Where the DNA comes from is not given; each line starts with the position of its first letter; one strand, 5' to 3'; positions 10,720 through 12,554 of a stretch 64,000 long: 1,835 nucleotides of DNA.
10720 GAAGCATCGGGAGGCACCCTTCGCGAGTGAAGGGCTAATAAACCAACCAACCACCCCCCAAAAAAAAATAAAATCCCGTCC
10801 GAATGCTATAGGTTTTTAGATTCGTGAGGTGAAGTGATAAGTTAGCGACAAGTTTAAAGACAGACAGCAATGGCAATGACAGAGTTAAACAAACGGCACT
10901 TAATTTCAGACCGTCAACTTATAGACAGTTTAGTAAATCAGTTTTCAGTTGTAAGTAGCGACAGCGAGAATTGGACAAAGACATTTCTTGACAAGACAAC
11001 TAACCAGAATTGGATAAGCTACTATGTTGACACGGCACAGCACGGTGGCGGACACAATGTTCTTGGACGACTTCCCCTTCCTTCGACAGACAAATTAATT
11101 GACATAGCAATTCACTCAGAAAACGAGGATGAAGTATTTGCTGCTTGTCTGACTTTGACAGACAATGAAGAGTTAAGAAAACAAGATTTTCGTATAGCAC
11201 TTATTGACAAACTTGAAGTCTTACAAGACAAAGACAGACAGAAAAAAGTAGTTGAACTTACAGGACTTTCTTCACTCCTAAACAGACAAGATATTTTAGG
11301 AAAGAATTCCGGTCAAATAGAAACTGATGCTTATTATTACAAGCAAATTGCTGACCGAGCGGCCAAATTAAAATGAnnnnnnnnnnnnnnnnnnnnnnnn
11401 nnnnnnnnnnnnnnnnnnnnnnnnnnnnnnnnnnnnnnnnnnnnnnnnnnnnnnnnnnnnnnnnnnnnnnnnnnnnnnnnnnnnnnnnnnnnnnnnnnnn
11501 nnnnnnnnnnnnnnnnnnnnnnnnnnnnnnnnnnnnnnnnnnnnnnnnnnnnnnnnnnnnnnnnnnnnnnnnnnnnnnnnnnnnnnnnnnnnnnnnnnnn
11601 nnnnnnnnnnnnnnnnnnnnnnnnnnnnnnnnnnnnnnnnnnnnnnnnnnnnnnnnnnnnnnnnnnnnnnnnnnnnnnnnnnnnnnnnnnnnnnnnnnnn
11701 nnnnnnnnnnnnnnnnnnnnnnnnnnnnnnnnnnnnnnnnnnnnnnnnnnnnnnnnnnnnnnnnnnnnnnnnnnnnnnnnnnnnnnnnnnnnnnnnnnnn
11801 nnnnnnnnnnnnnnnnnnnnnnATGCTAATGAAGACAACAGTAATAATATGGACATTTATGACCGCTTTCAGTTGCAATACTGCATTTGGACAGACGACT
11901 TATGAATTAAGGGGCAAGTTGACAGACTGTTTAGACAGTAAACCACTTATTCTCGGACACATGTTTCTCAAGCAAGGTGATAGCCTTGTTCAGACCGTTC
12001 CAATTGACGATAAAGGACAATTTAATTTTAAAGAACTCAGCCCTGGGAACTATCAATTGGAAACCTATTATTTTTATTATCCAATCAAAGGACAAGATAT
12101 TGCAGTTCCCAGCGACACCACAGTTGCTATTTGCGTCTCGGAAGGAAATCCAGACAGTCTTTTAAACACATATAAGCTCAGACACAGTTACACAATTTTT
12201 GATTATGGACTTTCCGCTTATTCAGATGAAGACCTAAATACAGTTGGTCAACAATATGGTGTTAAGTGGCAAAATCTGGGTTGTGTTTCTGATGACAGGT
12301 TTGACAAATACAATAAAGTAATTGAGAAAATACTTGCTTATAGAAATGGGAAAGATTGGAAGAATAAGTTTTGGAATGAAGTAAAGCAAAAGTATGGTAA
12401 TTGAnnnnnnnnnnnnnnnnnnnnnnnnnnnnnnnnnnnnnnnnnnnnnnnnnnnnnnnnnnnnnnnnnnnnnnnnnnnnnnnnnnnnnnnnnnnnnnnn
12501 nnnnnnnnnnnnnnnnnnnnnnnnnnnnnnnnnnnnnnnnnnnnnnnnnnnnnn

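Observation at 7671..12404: Six-gene cassette array: every gene carries the same ~70-bp upstream element (integron- or rAID-like layout, no recombinase in view)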

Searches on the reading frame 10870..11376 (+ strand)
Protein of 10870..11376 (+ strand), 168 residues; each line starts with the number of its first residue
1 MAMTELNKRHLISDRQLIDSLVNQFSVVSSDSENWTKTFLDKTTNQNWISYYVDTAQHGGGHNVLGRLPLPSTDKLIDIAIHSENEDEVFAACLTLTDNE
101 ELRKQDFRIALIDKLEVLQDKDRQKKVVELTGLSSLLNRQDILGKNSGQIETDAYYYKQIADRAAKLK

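Call 6: search_protein_families(library=pfam, proteins=[window:10870-11376:+], max_evalue=1)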
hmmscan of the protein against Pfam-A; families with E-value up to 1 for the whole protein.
window:10870-11376:+ (168 aa): 3 families
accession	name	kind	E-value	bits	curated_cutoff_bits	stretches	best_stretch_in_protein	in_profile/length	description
PF15590.11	Imm27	-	0.00026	21.3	27.3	1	17-63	14-61/67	Immunity protein 27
PF22958.2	Ltn1_1st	-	0.099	11.5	27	1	6-58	268-317/590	E3 ubiquitin-protein ligase listerin, N-terminal domain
PF13562.11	NTP_transf_4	-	0.14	12.7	27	1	87-155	74-146/153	Sugar nucleotidyl transferase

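Call 13: find_encoding_contigs(protein=window:10870-11376:+, flank=10000, max_places=10)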
Protein window:10870-11376:+ (168 aa): 4 contigs read that carry it; 2 places shown.
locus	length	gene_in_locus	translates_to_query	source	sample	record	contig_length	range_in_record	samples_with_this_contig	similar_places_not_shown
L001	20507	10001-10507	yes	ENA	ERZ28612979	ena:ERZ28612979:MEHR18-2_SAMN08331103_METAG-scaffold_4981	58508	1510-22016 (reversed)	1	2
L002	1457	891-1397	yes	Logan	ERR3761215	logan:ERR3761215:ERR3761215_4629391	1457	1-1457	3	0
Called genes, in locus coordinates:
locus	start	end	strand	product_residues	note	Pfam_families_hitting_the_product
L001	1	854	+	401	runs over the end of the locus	PF22020:RlmL_1st, PF02926:THUMP, PF01170:UPF0020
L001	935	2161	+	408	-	PF00109:ketoacyl-synt, PF02801:Ketoacyl-synt_C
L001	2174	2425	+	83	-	PF00550:PP-binding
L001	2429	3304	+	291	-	PF03279:Lip_A_acyltrans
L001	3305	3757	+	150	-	PF22817:ApeP-like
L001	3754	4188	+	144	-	PF13279:4HBT_2, PF03061:4HBT (weak)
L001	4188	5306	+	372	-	PF00109:ketoacyl-synt, PF08545:ACP_syn_III (weak), PF02801:Ketoacyl-synt_C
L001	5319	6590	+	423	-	PF00070:Pyr_redox (faint), PF00890:FAD_binding_2 (faint), PF01266:DAO (faint), PF01494:FAD_binding_3, PF03486:HI0933_like (faint), PF04820:Trp_halogenase, PF12831:FAD_oxidored, PF04820:Trp_halogenase, +1 more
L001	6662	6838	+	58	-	-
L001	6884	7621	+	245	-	-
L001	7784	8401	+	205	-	-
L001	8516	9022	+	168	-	-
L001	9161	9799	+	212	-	-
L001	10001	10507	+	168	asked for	-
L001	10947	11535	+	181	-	-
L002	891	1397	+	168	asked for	-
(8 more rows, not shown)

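Call 20: search_protein_families(library=ncbifam, proteins=[window:10870-11376:+], max_evalue=1)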
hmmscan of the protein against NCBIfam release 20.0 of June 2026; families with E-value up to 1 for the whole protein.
window:10870-11376:+ (168 aa): 0 families

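Call 21: find_homologous_proteins(query=window:10870-11376:+, max_evalue=0.001)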
Query window:10870-11376:+ (168 aa): 28 proteins with E <= 0.001 among 76 candidates.
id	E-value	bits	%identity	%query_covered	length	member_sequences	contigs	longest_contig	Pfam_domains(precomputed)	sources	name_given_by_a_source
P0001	3.8e-104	363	100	100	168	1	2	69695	-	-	-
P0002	1.3e-91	323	89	98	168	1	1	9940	-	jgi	jgi:hypothetical protein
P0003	8.7e-91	320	88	99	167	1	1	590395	PF15590.13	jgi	jgi:hypothetical protein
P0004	2.2e-87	309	86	99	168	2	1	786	PF15590.13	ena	-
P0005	9.6e-84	297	83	98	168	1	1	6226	PF15590.13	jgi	-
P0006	1.3e-82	293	79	99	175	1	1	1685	-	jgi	-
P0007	1.6e-80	287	80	99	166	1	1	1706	-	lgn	-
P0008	3.7e-79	282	77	99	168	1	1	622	-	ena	-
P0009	3.2e-77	276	75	98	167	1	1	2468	PF15590.13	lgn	-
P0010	1.4e-75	271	73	99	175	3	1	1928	PF15590.13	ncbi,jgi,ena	-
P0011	5.5e-75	269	73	99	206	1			PF15590.13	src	-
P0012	2.7e-72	260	72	99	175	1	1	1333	-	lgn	-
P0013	3.4e-71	256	70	99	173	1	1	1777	PF15590.13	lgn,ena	-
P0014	1.0e-69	251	67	99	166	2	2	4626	PF15590.13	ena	-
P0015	2.6e-69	250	72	99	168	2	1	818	PF15590.13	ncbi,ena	-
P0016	3.8e-68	246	68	99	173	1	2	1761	PF15590.13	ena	-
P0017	7.9e-67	242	66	99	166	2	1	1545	PF15590.13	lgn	-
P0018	1.6e-66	241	66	98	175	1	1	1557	PF15590.13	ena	-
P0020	1.1e-65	238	66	99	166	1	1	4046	PF15590.13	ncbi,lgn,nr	ncbi:MAG: hypothetical protein EOO87_11480 [Pedobacter sp.]|nr:MAG: hypothetical protein EOO87_11480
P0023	9.1e-48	180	52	97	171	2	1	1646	PF15590.13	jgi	jgi:hypothetical protein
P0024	3.7e-46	175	52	97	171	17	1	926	PF15590.13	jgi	-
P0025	5.4e-46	174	48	99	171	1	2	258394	PF15590.13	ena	-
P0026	2.3e-37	146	71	57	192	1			PF15590.13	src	-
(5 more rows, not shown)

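Call 22: find_encoding_contigs(protein=P0003, flank=10000, max_places=3)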
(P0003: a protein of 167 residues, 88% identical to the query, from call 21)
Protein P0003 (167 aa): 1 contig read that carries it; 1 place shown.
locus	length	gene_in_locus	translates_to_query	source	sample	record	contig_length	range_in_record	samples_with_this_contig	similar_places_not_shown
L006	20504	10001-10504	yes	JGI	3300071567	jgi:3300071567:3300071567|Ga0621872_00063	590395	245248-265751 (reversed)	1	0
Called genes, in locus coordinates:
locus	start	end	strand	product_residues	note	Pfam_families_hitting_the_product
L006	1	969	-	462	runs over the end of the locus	PF00072:Response_reg, PF01078:Mg_chelatase (faint), PF00158:Sigma54_activat, PF14532:Sigma54_activ_2, PF07728:AAA_5 (weak), PF25601:AAA_lid_14, PF02954:HTH_8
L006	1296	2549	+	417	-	PF25967:RND-MFP_C (faint), PF25989:YknX_C (weak)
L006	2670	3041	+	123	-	PF05635:23S_rRNA_IVP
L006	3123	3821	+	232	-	PF02463:SMC_N (weak), PF00005:ABC_tran, PF13175:AAA_15 (faint), PF13304:AAA_21 (faint)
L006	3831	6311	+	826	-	PF12704:MacB_PCD, PF02687:FtsX, PF12704:MacB_PCD, PF02687:FtsX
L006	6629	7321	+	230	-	PF10988:DUF2807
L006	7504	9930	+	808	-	PF12704:MacB_PCD, PF02687:FtsX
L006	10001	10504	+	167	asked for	PF15590:Imm27 (weak)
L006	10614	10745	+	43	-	-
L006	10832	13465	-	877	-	PF14870:PSII_BNR (faint), PF02012:BNR (faint), PF15899:BNR_6 (faint), PF15902:Sortilin-Vps10 (weak)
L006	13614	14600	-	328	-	PF25539:Bestrophin_2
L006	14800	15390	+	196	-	-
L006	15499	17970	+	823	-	PF12704:MacB_PCD, PF02687:FtsX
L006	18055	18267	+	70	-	-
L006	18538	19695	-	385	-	PF13517:FG-GAP_3, PF01839:FG-GAP (faint), PF22301:AUDH_beta_propeller, PF13517:FG-GAP_3 (weak)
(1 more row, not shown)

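Call 23: find_encoding_contigs(protein=P0002, flank=10000, max_places=3)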
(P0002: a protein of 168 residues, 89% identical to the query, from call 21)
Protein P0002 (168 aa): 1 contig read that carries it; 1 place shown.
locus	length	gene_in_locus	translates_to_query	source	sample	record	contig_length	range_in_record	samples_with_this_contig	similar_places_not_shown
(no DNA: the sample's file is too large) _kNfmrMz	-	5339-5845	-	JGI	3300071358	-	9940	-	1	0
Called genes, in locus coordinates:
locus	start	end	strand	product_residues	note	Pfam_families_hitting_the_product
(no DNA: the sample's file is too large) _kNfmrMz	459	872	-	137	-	PF04480:DUF559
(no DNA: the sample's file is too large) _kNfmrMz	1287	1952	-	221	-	-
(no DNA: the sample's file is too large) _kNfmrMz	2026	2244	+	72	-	-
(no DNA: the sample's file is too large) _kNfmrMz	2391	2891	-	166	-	PF04397:LytTR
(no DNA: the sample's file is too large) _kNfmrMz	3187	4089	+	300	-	-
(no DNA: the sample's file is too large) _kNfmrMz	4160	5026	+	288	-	-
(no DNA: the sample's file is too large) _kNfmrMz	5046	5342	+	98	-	-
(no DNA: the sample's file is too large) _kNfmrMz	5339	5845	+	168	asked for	-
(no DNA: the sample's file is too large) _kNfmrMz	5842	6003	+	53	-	-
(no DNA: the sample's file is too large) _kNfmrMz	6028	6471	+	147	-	-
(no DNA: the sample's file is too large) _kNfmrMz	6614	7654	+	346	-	PF00089:Trypsin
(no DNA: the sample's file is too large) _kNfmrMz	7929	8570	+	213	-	PF04299:FMN_bind_2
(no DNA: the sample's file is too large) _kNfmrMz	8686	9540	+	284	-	PF18962:Por_Secre_tail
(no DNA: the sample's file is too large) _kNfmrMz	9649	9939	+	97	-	?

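Call 24: find_encoding_contigs(protein=P0025, flank=10000, max_places=3)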
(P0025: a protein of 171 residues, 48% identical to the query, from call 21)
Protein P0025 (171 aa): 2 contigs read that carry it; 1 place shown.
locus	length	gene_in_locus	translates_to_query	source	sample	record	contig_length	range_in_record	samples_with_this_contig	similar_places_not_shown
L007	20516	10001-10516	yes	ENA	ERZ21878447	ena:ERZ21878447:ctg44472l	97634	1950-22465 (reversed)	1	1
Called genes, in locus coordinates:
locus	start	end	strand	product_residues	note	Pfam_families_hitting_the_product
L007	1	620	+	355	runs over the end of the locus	PF02754:CCG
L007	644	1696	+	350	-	PF00890:FAD_binding_2 (weak), PF01494:FAD_binding_3 (weak), PF01946:Thi4 (weak), PF03486:HI0933_like, PF07992:Pyr_redox_2, PF12831:FAD_oxidored (weak), PF13450:NAD_binding_8, PF13738:Pyr_redox_3 (weak), +5 more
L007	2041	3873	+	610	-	PF12838:Fer4_7 (weak), PF13183:Fer4_8 (weak), PF13187:Fer4_9 (weak), PF13534:Fer4_17 (weak), PF02754:CCG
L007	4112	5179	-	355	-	PF01073:3Beta_HSD, PF01370:Epimerase, PF05368:NmrA, PF07993:NAD_binding_4, PF16363:GDP_Man_Dehyd (weak), PF13460:NAD_binding_10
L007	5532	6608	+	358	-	PF04616:Glyco_hydro_43, PF00251:Glyco_hydro_32N (weak)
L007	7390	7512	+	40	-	-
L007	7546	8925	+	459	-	PF02463:SMC_N, PF13175:AAA_15, PF00005:ABC_tran (faint), PF13304:AAA_21 (weak)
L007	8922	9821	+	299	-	PF14491:DUF4435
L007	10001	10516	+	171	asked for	PF15590:Imm27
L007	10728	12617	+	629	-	PF13600:DUF4140, PF13598:DUF4139, PF13620:CarboxypepD_reg, PF13715:CarbopepD_reg_2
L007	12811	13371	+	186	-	PF01872:RibD_C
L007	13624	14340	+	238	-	-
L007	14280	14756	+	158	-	PF07603:Lcl_C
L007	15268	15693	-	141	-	-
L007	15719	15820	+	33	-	-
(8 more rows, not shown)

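Call 32: find_encoding_contigs(protein=P0005, flank=10000, max_places=3)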
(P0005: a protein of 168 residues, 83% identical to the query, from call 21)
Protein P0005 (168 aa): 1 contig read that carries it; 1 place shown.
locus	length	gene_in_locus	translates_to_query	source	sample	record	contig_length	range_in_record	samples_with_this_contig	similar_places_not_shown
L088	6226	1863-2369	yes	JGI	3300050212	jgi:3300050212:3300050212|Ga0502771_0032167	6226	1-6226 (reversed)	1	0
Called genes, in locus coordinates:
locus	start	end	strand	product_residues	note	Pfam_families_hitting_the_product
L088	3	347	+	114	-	?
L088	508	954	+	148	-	-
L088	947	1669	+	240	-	-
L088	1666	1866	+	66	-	-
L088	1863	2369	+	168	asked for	PF15590:Imm27 (weak)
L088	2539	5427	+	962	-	PF24391:HD-CE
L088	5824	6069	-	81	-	-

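Call 33: find_encoding_contigs(protein=P0014, flank=10000, max_places=3)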
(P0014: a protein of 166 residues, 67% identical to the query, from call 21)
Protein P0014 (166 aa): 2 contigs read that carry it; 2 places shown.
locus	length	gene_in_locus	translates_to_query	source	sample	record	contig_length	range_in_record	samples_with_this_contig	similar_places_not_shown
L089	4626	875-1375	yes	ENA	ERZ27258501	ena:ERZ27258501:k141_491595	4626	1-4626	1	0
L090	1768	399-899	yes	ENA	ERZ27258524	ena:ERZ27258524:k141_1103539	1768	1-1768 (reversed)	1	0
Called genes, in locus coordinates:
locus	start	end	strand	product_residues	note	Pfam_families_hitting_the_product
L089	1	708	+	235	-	?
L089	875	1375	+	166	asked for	PF15590:Imm27 (weak)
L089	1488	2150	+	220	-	-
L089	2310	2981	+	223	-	PF13174:TPR_6 (faint), PF13181:TPR_8 (faint), PF13424:TPR_12 (faint), PF13431:TPR_17 (faint), PF21033:RMD1-3 (faint), PF00515:TPR_1 (weak), PF07719:TPR_2 (weak), PF13414:TPR_11, +5 more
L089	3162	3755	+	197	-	PF06271:RDD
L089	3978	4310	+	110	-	-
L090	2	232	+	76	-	?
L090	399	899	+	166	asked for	PF15590:Imm27 (weak)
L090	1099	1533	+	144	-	PF14567:SUKH_5 (weak), PF09346:SMI1_KNR4, PF14568:SUKH_6 (weak)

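Call 34: find_encoding_contigs(protein=P0020, flank=10000, max_places=3)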
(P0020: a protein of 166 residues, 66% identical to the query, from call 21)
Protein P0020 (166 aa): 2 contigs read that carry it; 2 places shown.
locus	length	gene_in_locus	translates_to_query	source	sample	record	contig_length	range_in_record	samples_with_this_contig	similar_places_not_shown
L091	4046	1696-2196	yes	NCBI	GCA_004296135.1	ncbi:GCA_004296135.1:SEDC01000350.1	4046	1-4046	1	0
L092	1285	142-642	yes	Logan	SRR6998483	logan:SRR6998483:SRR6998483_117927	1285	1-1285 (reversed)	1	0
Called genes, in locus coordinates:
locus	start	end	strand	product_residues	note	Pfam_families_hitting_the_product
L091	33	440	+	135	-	-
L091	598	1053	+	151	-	-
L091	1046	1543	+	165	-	-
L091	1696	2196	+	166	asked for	PF15590:Imm27 (faint)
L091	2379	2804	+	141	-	-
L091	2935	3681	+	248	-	-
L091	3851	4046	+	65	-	?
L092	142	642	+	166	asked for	PF15590:Imm27 (faint)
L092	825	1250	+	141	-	-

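Call 50: find_related_loci(query=window:10870-11376:+, collection=metagenome_contigs, flank=6000)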
Query window:10870-11376:+ (168 aa) in metagenome_contigs; peptide patterns used: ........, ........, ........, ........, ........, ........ (x = any residue, [..] = any of these).
125 stretches matched a pattern; 3 encode a relative of the query (tblastn E <= 1e-3); 3 distinct loci.
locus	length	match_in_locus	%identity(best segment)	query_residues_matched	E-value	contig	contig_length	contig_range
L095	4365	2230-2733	57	1-168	1e-64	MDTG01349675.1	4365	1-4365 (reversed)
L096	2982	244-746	58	1-168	1e-43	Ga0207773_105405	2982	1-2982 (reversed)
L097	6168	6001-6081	56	38-64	5e-7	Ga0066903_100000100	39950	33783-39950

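Call 75: search_protein_families(library=padloc, proteins=[window:10870-11376:+], max_evalue=0.1)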
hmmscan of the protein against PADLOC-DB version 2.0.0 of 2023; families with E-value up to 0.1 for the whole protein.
window:10870-11376:+ (168 aa): 0 families

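Call 76: search_protein_families(library=phrogs, proteins=[window:10870-11376:+], max_evalue=0.1)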
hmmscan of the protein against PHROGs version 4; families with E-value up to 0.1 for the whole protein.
window:10870-11376:+ (168 aa): 0 families

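Call 78: search_protein_families(library=pfam, alignment_id=A4, max_evalue=0.01)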
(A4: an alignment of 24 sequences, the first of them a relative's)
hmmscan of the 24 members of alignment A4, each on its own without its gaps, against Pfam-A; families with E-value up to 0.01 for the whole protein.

A. member 1, P0001 (168 aa): 1 family
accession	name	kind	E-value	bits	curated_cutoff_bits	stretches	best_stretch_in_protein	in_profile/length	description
PF15590.11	Imm27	-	0.00026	21.3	27.3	1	17-63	14-61/67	Immunity protein 27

B. families by the number of members that match (of 24 scanned): 3 families
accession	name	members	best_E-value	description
PF15590.11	Imm27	24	2.1e-08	Immunity protein 27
PF22958.2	Ltn1_1st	2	0.0075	E3 ubiquitin-protein ligase listerin, N-terminal domain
PF15409.12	PH_8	1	0.0052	Pleckstrin homology domain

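Call 79: search_solved_structures(query=A4, max_evalue=1)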
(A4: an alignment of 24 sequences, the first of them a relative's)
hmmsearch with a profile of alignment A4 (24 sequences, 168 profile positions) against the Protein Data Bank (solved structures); distinct sequences matched with E-value up to 1: 1.
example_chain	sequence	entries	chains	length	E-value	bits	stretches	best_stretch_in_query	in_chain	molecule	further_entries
6af3_B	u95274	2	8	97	0.13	15.1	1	94-152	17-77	HigA antitoxin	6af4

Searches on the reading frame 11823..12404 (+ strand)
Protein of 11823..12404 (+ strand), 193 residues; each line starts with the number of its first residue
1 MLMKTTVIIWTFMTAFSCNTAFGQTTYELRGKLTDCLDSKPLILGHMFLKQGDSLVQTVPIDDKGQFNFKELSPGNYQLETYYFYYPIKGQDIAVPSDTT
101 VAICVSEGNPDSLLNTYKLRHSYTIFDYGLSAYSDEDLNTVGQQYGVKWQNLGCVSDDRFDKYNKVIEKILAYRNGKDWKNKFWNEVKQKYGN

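Call 6: search_protein_families(library=pfam, proteins=[window:11823-12404:+], max_evalue=1)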
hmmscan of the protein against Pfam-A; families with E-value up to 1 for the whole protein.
window:11823-12404:+ (193 aa): 8 families
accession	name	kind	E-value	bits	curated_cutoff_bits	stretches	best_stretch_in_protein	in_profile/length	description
PF13620.12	CarboxypepD_reg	-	0.00031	21.5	32.3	1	31-101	4-75/82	Carboxypeptidase regulatory-like domain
PF17210.9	SdrD_B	-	0.0017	19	29.7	1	50-81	33-64/112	SdrD B-like domain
PF00303.24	Thymidylat_synt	-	0.006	16.2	24.3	1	121-186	75-135/266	Thymidylate synthase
PF13715.12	CarbopepD_reg_2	-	0.016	15.6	32.2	1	31-103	3-72/88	CarboxypepD_reg-like domain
PF17802.7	SpaA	-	0.017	15.7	23.1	1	50-80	26-57/91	Prealbumin-like fold domain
PF09430.16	EMC7_beta-sandw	-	0.057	14.1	26.6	1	49-86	14-50/122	ER membrane protein complex subunit 7, beta-sandwich domain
PF23193.1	NOMO_3rd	-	0.065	13.7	27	1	50-83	53-86/120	NOMO third transthyretin-like domain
PF14686.12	fn3_3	-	0.25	11.6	24.4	1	60-98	30-70/75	Polysaccharide lyase family 4, domain II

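Call 20: search_protein_families(library=ncbifam, proteins=[window:11823-12404:+], max_evalue=1)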
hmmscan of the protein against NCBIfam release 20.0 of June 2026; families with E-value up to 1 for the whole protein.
window:11823-12404:+ (193 aa): 2 families
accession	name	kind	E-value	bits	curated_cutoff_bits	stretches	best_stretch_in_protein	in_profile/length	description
NF052319.1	FEKKY_dom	domain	3e-09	36.8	26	1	130-187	15-77/80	FEKKY domain-containing protein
TIGR00256.1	TIGR00256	equivalog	0.055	14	101.5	1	152-192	31-71/146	D-aminoacyl-tRNA deacylase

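Call 72: search_protein_representatives(protein=window:11823-12404:+)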
Query: 193 residues. Proteins with E-value up to 0.001 (for the whole library): 268; up to 1e-10: 60; up to 1e-30: 13. The best 150 are listed.
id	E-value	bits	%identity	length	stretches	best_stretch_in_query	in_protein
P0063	1.0e-110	384.6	25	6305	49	19-114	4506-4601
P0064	2.1e-69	249.8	25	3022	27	28-116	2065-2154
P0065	2.6e-48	180.9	24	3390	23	17-102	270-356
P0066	1.6e-46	175.1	43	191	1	4-193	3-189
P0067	1.3e-41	159.0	43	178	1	21-191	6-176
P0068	1.2e-38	149.4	27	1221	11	23-109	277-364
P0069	3.3e-37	144.7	40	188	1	5-190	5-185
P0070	8.8e-36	140.1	42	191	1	16-189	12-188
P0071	7.8e-35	137.0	37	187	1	19-190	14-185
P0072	4.8e-34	134.4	24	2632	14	28-112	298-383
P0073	8.4e-34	133.6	34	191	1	3-188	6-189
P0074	2.7e-31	125.4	38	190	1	16-188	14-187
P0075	8.8e-31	123.7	45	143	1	12-147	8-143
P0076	3.1e-30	122.0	27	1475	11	10-102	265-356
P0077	6.2e-29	117.7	24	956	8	28-103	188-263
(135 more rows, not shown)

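Call 75: search_protein_families(library=padloc, proteins=[window:11823-12404:+], max_evalue=0.1)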
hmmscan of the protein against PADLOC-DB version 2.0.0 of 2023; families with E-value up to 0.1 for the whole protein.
window:11823-12404:+ (193 aa): 0 families

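Call 76: search_protein_families(library=phrogs, proteins=[window:11823-12404:+], max_evalue=0.1)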
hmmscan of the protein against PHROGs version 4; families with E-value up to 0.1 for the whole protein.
window:11823-12404:+ (193 aa): 1 family
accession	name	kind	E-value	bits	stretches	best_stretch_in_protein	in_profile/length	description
phrog_14789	-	unknown function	0.01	16.4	1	57-82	102-127/163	-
